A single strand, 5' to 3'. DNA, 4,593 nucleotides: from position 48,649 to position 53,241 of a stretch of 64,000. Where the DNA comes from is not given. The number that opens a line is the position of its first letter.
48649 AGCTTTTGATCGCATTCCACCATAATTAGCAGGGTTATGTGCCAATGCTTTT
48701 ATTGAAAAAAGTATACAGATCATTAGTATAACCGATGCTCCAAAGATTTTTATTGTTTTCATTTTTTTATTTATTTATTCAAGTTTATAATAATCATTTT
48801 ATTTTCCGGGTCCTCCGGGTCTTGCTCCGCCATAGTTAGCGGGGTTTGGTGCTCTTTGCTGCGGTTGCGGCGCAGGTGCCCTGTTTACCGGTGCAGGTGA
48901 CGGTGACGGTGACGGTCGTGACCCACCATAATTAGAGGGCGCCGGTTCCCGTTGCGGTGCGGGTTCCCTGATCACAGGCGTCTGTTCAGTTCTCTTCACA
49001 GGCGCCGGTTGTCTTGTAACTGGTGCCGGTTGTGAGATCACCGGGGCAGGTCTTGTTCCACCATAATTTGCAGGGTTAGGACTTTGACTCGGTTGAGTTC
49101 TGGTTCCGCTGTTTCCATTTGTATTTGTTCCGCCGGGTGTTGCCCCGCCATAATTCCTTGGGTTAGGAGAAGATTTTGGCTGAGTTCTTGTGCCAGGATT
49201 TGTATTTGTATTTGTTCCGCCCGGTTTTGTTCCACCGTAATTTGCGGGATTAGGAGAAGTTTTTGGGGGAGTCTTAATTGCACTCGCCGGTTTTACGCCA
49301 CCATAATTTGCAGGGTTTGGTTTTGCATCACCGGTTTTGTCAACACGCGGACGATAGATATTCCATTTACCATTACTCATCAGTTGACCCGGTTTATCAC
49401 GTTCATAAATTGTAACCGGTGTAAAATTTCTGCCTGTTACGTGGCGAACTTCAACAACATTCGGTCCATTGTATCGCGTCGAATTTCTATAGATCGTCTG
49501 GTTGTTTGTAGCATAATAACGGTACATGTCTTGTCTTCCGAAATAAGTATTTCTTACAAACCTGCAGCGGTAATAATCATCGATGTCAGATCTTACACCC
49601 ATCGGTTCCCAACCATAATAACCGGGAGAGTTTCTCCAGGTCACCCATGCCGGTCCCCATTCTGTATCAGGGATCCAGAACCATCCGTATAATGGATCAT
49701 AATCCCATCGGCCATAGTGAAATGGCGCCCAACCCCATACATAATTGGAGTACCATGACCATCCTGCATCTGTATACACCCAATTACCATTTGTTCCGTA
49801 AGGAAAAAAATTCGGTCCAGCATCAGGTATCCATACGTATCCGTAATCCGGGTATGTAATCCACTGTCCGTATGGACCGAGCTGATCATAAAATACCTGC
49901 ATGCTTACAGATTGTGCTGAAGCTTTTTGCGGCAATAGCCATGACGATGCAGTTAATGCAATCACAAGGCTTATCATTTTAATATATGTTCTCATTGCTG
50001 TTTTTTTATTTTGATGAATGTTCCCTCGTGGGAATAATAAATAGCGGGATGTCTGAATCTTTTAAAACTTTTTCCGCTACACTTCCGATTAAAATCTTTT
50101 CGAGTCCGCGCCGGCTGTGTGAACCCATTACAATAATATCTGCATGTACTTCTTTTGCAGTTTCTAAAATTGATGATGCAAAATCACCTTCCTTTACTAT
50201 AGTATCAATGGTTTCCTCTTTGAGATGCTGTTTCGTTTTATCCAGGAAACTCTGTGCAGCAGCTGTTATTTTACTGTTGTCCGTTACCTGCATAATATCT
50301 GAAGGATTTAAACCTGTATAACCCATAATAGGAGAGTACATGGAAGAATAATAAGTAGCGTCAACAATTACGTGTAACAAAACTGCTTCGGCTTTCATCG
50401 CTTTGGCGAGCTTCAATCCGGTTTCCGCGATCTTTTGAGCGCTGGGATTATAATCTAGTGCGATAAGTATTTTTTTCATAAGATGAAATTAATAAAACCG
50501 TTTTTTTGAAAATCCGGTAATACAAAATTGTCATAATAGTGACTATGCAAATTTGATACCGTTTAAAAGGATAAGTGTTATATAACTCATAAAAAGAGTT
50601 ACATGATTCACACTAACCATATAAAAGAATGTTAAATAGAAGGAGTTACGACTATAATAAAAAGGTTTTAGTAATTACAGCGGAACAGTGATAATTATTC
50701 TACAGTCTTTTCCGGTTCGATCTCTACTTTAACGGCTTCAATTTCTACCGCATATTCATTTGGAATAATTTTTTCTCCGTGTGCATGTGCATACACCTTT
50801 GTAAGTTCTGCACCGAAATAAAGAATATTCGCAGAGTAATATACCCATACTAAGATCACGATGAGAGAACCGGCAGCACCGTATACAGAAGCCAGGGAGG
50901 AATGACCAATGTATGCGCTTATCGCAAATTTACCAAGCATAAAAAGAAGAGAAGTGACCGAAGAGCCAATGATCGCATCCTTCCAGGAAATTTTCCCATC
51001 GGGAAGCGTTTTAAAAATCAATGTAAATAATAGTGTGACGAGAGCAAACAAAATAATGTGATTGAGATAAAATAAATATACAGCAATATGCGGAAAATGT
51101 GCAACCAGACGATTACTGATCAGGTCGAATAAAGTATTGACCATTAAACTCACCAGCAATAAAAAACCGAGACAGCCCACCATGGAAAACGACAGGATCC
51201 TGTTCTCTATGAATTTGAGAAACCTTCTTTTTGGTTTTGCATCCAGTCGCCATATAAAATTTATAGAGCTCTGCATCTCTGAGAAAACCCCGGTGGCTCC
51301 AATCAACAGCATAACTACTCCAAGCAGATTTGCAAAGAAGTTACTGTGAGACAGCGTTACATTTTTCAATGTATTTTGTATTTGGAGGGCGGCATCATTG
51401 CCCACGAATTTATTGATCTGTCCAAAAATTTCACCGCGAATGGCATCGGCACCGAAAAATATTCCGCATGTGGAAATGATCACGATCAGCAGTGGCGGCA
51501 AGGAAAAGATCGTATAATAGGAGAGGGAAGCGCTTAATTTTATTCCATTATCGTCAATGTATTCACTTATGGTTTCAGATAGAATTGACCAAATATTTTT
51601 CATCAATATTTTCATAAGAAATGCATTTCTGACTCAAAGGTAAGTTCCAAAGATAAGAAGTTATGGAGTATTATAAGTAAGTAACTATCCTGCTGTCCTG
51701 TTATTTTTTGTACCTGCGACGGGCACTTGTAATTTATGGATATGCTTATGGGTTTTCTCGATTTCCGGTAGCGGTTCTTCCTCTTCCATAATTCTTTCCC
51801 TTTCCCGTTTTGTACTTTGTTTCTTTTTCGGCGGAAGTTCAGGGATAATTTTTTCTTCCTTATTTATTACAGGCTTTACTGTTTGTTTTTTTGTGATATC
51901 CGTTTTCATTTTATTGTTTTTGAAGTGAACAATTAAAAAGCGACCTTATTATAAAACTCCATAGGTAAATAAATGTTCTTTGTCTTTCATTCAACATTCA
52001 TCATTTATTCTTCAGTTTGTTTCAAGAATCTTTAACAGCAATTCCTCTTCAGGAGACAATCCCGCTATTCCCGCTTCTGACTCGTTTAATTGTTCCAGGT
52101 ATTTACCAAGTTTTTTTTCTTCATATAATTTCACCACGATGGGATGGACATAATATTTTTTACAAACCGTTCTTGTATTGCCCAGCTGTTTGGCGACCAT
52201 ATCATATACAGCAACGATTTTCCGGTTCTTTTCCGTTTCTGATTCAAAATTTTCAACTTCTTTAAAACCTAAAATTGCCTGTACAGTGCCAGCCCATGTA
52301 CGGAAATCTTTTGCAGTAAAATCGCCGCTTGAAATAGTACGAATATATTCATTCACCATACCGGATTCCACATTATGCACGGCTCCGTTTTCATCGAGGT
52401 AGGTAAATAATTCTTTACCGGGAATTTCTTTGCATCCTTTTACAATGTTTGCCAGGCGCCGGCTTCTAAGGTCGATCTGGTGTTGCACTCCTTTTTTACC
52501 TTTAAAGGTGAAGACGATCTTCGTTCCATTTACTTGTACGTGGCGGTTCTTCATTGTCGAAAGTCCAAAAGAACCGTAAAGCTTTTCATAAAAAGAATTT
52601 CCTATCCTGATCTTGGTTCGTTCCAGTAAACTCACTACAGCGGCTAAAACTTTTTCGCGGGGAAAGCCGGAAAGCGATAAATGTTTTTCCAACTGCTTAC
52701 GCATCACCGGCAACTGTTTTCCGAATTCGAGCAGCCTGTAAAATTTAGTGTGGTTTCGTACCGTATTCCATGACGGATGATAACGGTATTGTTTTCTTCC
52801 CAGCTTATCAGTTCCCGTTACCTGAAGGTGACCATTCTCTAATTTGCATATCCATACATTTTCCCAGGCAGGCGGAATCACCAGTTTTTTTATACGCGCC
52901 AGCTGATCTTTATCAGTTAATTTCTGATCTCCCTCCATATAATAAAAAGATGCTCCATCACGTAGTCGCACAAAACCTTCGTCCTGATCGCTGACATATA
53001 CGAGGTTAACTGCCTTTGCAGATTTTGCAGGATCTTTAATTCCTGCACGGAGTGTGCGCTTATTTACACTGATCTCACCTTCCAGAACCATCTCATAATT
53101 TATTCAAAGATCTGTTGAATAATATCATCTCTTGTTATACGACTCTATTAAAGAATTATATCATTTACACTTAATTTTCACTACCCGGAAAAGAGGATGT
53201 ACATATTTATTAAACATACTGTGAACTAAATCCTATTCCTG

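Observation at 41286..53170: Rigidly spaced tripartite motif upstream of six transcription units defines a candidate stress regulon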

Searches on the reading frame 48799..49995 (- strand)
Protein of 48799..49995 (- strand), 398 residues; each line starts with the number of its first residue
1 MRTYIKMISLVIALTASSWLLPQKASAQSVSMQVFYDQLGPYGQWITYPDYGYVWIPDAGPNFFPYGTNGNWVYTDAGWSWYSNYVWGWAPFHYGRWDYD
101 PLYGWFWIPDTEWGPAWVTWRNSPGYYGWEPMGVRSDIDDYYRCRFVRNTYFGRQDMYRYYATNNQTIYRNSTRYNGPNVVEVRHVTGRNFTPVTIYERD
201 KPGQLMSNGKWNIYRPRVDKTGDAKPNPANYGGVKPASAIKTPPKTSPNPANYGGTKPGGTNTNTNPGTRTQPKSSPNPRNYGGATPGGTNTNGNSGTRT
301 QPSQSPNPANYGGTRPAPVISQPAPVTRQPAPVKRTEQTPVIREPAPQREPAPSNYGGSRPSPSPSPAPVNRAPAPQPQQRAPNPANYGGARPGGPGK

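Call 9: search_protein_families(library=pfam, proteins=[window:48799-49995:-], max_evalue=0.01)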
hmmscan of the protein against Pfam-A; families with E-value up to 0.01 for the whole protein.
window:48799-49995:- (398 aa): 2 families
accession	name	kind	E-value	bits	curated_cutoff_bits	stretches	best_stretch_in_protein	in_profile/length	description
PF20245.3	DUF6600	-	5.7e-29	100.7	27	1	36-134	1-100/102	Family of unknown function (DUF6600)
PF12778.12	PXPV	-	0.0098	16.2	23.1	1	316-333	3-20/22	PXPV repeat (3 copies)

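Call 16: search_protein_families(library=ncbifam, proteins=[window:48799-49995:-], max_evalue=0.01)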
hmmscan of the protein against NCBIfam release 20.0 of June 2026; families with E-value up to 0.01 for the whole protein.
window:48799-49995:- (398 aa): 0 families

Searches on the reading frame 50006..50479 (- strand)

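Call 9: search_protein_families(library=pfam, proteins=[window:50006-50479:-], max_evalue=0.01)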
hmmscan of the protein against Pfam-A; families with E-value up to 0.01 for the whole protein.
window:50006-50479:- (157 aa): 1 family
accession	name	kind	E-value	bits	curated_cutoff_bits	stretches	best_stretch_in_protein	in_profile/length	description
PF00582.32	Usp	-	6.1e-29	101.8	24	1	1-150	1-141/141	Universal stress protein family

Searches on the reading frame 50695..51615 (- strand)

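Call 9: search_protein_families(library=pfam, proteins=[window:50695-51615:-], max_evalue=0.01)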
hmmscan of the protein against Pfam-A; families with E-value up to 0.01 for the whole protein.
window:50695-51615:- (306 aa): 1 family
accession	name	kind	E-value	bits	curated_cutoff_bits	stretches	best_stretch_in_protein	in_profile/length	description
PF03631.20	Virul_fac_BrkB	-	3.9e-48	164.8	33.7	1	21-278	2-258/259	Virulence factor BrkB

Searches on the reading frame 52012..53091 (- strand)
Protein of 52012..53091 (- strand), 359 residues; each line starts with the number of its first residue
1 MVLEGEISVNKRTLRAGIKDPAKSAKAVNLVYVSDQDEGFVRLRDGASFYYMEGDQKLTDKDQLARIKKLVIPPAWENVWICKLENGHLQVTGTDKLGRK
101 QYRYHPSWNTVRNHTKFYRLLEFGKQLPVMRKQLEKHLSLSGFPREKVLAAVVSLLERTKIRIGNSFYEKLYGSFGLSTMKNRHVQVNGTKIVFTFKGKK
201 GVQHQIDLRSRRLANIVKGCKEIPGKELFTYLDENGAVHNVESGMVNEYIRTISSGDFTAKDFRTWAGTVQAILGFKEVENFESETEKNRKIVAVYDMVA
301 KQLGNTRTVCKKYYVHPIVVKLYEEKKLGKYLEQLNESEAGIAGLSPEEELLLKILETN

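Call 9: search_protein_families(library=pfam, proteins=[window:52012-53091:-], max_evalue=0.01)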
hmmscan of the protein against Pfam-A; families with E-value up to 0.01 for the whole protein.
window:52012-53091:- (359 aa): 2 families
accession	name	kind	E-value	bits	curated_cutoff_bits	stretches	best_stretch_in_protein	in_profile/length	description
PF01028.25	Topoisom_I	-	6.8e-36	124.2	23.7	1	109-326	5-213/228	Eukaryotic DNA topoisomerase I, catalytic core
PF21338.2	Top1B_N_bact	-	1.3e-20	73.2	27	1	50-95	4-49/49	Bacterial DNA topoisomerase IB, N-terminal domain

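Call 17: find_homologous_proteins(query=window:52012-53091:-, max_evalue=1e-20)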
Query window:52012-53091:- (359 aa): 8000 proteins with E <= 1e-20 among 8000 candidates; the best 120 are listed.
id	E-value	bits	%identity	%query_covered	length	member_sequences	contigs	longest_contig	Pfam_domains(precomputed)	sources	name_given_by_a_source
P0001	1.9e-237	805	100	100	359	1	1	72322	PF21338.3,PF01028.26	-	-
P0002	8.0e-217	737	90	96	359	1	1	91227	PF21338.3,PF01028.26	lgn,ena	-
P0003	2.1e-178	611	73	100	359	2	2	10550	PF21338.3,PF01028.26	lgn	-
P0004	6.6e-175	599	72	100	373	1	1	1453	PF21338.3,PF01028.26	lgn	-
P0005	2.5e-172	591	70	100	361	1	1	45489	PF21338.3,PF01028.26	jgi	jgi:DNA topoisomerase-1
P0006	1.7e-170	585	70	100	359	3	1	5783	PF21338.3,PF01028.26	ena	-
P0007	1.7e-166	572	70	99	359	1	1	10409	PF21338.3,PF01028.26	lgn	-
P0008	3.2e-164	564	69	99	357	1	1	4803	PF21338.3,PF01028.26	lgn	-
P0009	1.6e-163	562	68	100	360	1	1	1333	PF21338.3,PF01028.26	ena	-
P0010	1.1e-162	559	68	98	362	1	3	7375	PF21338.3,PF01028.26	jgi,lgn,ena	-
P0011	6.2e-162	557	69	99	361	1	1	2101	PF21338.3,PF01028.26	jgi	jgi:DNA topoisomerase-1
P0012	1.6e-161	555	69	98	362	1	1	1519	PF21338.3,PF01028.26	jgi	jgi:DNA topoisomerase-1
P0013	5.0e-157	541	66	98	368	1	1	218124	PF21338.3,PF01028.26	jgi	jgi:DNA topoisomerase-1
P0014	1.4e-156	539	66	99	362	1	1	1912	PF21338.3,PF01028.26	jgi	jgi:DNA topoisomerase-1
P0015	1.9e-156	539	65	100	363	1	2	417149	PF21338.3,PF01028.26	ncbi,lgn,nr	ncbi:MAG: DNA topoisomerase IB [Chitinophagales bacterium]|nr:DNA topoisomerase IB [Chitinophagales 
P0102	2.9e-144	499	62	99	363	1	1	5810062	PF21338.3,PF01028.26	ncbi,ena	-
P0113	8.9e-144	497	62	98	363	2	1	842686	PF21338.3,PF01028.26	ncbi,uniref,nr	ncbi:DNA topoisomerase IB [Ilyomonas limi]|uniref:DNA topoisomerase n=1 Tax=Ilyomonas limi TaxID=257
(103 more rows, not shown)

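Call 19: find_encoding_contigs(protein=P0002, flank=10000, max_places=2)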
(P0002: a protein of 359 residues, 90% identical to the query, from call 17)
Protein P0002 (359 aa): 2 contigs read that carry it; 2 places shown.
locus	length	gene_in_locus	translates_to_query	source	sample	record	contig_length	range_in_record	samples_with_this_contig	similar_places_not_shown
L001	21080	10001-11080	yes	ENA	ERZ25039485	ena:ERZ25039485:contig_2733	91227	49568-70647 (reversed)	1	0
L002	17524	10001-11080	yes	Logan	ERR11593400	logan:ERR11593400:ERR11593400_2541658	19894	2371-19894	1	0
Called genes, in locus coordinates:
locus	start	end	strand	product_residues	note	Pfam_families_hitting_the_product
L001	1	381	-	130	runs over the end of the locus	PF00072:Response_reg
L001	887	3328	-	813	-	PF00072:Response_reg, PF00989:PAS, PF08448:PAS_4, PF13426:PAS_9, PF00989:PAS, PF13188:PAS_8, PF08447:PAS_3, PF00989:PAS, +8 more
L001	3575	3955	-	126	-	-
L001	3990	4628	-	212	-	PF00027:cNMP_binding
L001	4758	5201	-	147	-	PF00072:Response_reg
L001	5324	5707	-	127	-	PF00072:Response_reg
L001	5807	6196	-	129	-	PF00072:Response_reg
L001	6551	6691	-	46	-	-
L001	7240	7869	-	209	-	PF00072:Response_reg, PF00196:GerE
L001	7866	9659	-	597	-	PF00989:PAS (weak), PF08448:PAS_4, PF00989:PAS (weak), PF13426:PAS_9, PF00989:PAS, PF13426:PAS_9, PF07730:HisKA_3, PF02518:HATPase_c, +4 more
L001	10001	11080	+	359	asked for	PF21338:Top1B_N_bact, PF01028:Topoisom_I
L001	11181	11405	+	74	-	-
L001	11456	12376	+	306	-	PF03631:Virul_fac_BrkB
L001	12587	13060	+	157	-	PF00582:Usp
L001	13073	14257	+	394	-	PF20245:DUF6600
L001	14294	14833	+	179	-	-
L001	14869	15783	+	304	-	PF03631:Virul_fac_BrkB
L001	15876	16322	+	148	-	PF11396:PepSY_like (weak)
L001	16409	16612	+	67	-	-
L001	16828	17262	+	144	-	-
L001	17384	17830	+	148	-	PF11396:PepSY_like (weak)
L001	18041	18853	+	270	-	-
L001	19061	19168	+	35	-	-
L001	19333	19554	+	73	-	-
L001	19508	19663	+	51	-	-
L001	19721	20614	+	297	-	PF03976:PPK2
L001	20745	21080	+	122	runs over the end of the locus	-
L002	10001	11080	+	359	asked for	PF21338:Top1B_N_bact, PF01028:Topoisom_I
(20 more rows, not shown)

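Call 20: find_encoding_contigs(protein=P0005, flank=10000, max_places=2)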
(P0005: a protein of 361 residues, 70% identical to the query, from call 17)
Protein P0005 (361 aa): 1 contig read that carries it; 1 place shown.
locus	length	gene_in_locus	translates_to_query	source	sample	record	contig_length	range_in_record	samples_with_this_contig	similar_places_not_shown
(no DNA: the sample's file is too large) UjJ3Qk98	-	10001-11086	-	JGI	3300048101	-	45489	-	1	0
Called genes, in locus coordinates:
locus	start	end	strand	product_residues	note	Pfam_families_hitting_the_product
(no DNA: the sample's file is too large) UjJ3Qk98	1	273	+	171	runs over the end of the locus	PF03061:4HBT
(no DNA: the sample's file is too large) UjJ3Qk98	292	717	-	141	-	PF10604:Polyketide_cyc2 (weak), PF08327:AHSA1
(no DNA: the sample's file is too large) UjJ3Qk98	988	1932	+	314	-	PF00515:TPR_1 (weak), PF13181:TPR_8 (faint), PF13371:TPR_9 (faint), PF13424:TPR_12 (faint), PF13428:TPR_14 (faint), PF13414:TPR_11, PF13431:TPR_17 (weak), PF07719:TPR_2 (weak), +4 more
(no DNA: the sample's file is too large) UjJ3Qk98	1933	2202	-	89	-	PF03083:MtN3_slv, PF04193:PQ-loop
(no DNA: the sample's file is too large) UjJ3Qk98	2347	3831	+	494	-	PF01946:Thi4 (weak), PF13434:Lys_Orn_oxgnase (faint), PF00070:Pyr_redox (faint), PF00743:FMO-like, PF01266:DAO (weak), PF07992:Pyr_redox_2, PF13450:NAD_binding_8, PF13738:Pyr_redox_3, +1 more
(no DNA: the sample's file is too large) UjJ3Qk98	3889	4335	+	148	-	-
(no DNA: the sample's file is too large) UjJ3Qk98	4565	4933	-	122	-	PF00072:Response_reg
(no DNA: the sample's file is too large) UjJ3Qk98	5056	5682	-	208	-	PF00072:Response_reg, PF00196:GerE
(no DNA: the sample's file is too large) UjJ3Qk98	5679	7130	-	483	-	PF00072:Response_reg, PF00989:PAS, PF14598:PAS_11, PF08447:PAS_3, PF13426:PAS_9, PF07730:HisKA_3, PF02518:HATPase_c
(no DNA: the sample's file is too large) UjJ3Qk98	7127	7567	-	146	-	PF00072:Response_reg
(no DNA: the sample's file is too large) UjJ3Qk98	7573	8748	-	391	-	PF05227:CHASE3, PF00512:HisKA, PF02518:HATPase_c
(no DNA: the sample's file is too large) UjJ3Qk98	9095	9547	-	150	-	PF18962:Por_Secre_tail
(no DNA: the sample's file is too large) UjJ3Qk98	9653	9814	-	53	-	-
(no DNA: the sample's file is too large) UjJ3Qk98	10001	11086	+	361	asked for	PF21338:Top1B_N_bact, PF01028:Topoisom_I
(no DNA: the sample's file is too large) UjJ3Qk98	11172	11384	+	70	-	-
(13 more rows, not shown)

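Call 21: find_encoding_contigs(protein=P0003, flank=10000, max_places=1)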
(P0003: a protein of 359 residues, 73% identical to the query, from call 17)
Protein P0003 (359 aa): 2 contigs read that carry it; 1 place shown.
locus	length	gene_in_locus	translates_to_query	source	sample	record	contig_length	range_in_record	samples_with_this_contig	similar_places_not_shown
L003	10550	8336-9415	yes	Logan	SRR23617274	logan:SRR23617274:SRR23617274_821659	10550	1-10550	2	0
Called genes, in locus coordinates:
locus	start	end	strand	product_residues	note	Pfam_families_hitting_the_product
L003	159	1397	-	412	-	PF00135:COesterase (weak), PF20434:BD-FAE, PF18962:Por_Secre_tail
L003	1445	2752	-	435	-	PF14821:Thr_synth_N, PF00291:PALP, PF24857:THR4_C (weak)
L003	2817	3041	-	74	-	-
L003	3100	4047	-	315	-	PF00288:GHMP_kinases_N, PF08544:GHMP_kinases_C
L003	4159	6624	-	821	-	PF00696:AA_kinase, PF01842:ACT (weak), PF22468:ACT_9, PF01842:ACT, PF13840:ACT_7, PF22468:ACT_9, PF03447:NAD_binding_3, PF00742:Homoserine_dh, +1 more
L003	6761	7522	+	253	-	PF01553:Acyltransferase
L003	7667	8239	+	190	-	PF07366:SnoaL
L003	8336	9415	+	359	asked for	PF21338:Top1B_N_bact, PF01028:Topoisom_I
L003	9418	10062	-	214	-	PF00149:Metallophos (weak)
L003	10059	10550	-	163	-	?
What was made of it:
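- L003 has the motif at topoisomerase IB with no such pair within the 10.5-kb contig (call 21).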

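Call 22: find_encoding_contigs(protein=P0015, flank=10000, max_places=1)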
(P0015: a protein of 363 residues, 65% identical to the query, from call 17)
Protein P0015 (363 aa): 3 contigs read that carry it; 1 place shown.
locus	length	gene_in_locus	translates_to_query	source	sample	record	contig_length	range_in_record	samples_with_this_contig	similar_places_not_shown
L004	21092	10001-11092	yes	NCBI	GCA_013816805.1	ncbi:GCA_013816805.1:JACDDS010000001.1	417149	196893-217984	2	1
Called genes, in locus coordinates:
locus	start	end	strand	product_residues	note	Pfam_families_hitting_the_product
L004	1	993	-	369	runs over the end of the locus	PF00072:Response_reg, PF00512:HisKA, PF02518:HATPase_c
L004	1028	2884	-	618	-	PF05227:CHASE3, PF00512:HisKA, PF02518:HATPase_c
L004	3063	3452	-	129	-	-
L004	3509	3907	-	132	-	-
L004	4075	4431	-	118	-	-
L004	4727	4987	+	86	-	PF12732:YtxH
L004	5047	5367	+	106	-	PF07332:Phage_holin_3_6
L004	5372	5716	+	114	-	-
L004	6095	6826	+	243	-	PF01594:AI-2E_transport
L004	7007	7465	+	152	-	PF09537:DUF2383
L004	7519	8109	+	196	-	PF13628:DUF4142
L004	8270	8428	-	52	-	PF18919:DUF5670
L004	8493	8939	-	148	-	PF04239:DUF421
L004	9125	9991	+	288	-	PF00106:adh_short, PF08659:KR, PF13561:adh_short_C2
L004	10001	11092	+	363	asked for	PF21338:Top1B_N_bact, PF01028:Topoisom_I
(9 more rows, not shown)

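Call 23: find_encoding_contigs(protein=P0113, flank=10000, max_places=1)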
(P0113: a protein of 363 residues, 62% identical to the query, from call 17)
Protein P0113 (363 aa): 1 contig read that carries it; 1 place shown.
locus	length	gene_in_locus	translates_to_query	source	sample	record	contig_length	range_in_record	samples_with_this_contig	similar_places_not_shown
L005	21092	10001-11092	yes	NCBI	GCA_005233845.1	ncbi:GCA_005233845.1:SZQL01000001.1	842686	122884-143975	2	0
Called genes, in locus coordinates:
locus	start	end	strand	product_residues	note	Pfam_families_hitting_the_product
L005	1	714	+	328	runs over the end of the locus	PF01073:3Beta_HSD, PF01370:Epimerase, PF02719:Polysacc_synt_2, PF04321:RmlD_sub_bind, PF05368:NmrA, PF07993:NAD_binding_4, PF13460:NAD_binding_10, PF16363:GDP_Man_Dehyd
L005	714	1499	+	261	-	PF00106:adh_short, PF08659:KR (weak), PF13561:adh_short_C2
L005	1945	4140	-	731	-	PF01011:PQQ, PF13360:PQQ_2 (weak), PF13570:Beta-prop_ACSF4 (faint), PF00034:Cytochrom_C (weak), PF13442:Cytochrome_CBB3, PF01011:PQQ, PF13360:PQQ_2 (weak)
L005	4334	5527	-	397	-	PF25596:CPSase_L_D1, PF02222:ATP-grasp, PF02655:ATP-grasp_3 (weak), PF02786:CPSase_L_D2, PF07478:Dala_Dala_lig_C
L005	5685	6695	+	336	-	PF02424:ApbE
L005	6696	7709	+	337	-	PF03781:FGE-sulfatase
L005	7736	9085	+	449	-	PF01408:GFO_IDH_MocA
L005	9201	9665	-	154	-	-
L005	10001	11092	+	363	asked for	PF21338:Top1B_N_bact, PF01028:Topoisom_I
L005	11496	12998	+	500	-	PF00128:Alpha-amylase, PF02324:Glyco_hydro_70 (faint), PF09154:Alpha-amy_C_pro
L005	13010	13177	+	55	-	-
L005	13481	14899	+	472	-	PF05227:CHASE3, PF00512:HisKA, PF02518:HATPase_c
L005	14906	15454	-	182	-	PF04264:YceI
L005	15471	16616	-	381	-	PF05834:Lycopene_cycl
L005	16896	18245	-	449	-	PF01569:PAP2, PF22778:VCPO_2nd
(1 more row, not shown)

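Call 24: find_encoding_contigs(protein=P0102, flank=10000, max_places=1)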
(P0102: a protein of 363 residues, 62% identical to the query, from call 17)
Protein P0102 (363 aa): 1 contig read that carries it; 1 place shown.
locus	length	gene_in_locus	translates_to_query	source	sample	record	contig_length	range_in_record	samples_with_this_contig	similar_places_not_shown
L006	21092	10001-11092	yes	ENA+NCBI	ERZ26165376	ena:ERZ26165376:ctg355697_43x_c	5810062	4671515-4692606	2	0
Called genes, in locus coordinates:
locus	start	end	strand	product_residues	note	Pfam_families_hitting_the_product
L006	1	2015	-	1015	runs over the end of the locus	PF13620:CarboxypepD_reg, PF13715:CarbopepD_reg_2, PF07715:Plug, PF00593:TonB_dep_Rec_b-barrel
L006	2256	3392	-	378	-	PF25596:CPSase_L_D1, PF02222:ATP-grasp, PF02786:CPSase_L_D2, PF07478:Dala_Dala_lig_C (weak)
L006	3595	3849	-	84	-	-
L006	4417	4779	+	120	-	PF13601:HTH_34 (weak), PF03551:PadR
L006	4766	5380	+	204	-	PF22827:GldL_N (faint)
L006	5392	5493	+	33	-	-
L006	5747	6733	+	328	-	PF02424:ApbE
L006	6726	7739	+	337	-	PF03781:FGE-sulfatase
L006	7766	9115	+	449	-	PF01408:GFO_IDH_MocA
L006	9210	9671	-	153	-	-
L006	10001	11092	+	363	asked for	PF21338:Top1B_N_bact, PF01028:Topoisom_I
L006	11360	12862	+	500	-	PF00128:Alpha-amylase, PF02324:Glyco_hydro_70 (weak), PF09154:Alpha-amy_C_pro (faint)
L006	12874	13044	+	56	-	-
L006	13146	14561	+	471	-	PF05227:CHASE3, PF00512:HisKA, PF02518:HATPase_c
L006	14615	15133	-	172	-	PF04264:YceI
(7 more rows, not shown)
